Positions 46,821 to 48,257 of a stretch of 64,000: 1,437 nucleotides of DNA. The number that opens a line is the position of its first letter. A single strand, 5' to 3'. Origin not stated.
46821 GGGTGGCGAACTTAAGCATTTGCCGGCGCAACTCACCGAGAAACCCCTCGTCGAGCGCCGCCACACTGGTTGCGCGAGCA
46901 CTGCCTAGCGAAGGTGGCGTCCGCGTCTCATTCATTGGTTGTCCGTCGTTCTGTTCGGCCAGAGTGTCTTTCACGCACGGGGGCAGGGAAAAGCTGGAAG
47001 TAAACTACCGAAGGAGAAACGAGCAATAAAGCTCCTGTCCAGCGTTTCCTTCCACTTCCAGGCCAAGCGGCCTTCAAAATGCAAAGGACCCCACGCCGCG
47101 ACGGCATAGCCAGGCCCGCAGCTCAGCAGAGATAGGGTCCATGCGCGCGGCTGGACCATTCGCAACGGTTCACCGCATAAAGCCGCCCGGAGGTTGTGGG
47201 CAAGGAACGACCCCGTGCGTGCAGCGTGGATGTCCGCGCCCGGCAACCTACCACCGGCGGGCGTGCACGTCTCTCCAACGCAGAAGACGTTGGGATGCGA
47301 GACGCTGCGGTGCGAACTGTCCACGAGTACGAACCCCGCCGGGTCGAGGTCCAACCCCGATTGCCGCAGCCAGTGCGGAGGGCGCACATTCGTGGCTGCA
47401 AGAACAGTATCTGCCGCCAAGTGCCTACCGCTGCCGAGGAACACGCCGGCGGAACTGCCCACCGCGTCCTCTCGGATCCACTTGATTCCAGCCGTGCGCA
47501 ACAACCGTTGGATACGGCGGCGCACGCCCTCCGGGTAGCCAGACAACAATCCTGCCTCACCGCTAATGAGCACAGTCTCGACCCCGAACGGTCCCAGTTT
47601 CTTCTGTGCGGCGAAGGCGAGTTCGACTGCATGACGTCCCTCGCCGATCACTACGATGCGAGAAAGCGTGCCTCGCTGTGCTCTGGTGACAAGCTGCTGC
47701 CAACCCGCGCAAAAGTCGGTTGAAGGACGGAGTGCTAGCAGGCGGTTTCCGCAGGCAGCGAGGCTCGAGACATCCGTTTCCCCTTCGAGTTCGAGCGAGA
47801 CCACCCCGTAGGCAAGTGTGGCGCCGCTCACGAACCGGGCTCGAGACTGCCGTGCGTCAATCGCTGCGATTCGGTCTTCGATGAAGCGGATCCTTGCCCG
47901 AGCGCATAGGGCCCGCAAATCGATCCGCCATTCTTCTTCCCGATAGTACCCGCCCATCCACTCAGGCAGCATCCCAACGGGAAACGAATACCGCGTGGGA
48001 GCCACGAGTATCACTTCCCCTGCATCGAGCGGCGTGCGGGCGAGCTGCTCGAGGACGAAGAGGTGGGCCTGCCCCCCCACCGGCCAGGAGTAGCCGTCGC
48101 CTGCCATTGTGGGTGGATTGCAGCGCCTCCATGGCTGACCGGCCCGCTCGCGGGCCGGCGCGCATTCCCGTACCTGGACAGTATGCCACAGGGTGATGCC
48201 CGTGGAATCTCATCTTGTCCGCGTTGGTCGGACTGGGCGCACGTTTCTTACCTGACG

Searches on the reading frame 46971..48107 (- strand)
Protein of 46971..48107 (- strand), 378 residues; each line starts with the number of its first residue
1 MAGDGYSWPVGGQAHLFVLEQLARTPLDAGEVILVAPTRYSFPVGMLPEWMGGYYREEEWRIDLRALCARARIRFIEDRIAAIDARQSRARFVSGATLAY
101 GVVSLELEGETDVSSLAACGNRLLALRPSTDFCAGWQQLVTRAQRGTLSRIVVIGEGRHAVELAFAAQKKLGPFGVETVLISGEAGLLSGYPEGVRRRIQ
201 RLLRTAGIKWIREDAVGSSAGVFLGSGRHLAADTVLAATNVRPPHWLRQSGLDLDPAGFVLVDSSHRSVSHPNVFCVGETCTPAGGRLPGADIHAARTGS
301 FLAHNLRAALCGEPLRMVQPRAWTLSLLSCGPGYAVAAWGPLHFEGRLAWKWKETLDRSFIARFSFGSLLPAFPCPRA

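Call 15: search_protein_families(library=ncbifam, proteins=[window:46971-48107:-], max_evalue=0.00001)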
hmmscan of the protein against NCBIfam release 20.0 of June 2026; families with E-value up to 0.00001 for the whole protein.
window:46971-48107:- (378 aa): 6 families
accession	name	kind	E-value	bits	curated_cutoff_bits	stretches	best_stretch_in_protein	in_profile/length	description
TIGR03169.1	Nterm_to_SelD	hypoth_equivalog_domain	1.1e-72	245.4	310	1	11-364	7-365/365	pyridine nucleotide-disulfide oxidoreductase family protein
TIGR04369.1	fusion_not_SelD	hypoth_equivalog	4.5e-42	144.1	700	1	11-365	4-339/701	oxidoreductase/SelD-related fusion protein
TIGR02053.1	MerA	equivalog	8.2e-07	28.4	454.45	1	144-306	163-328/465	mercury(II) reductase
TIGR01424.1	gluta_reduc_2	equivalog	1.2e-06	27.4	606.05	1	149-280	167-302/446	glutathione-disulfide reductase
TIGR02374.1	nitri_red_nirB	equivalog_domain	2.1e-06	26.5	578.35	1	149-281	141-278/794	nitrite reductase large subunit NirB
NF046103.1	NOXase_Strep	equivalog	3e-06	26.5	600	1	139-282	138-282/442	H2O-forming NADH oxidase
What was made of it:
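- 46971..48165 (-): TIGR03169 ('N-terminal to SelD') pyridine nucleotide-disulfide oxidoreductase, broken by a +1 frameshift in a G7 run at 48072-48078. TIGR03169 245 bits for the truncated ORF (cut-off 310) (call 15).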

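Call 16: search_protein_families(library=pfam, proteins=[window:46971-48107:-], max_evalue=0.00001)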
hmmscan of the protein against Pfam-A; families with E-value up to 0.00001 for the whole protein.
window:46971-48107:- (378 aa): 1 family
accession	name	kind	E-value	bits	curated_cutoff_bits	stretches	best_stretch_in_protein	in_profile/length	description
PF07992.20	Pyr_redox_2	-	5e-16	59.4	26.1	1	142-281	142-277/291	Pyridine nucleotide-disulphide oxidoreductase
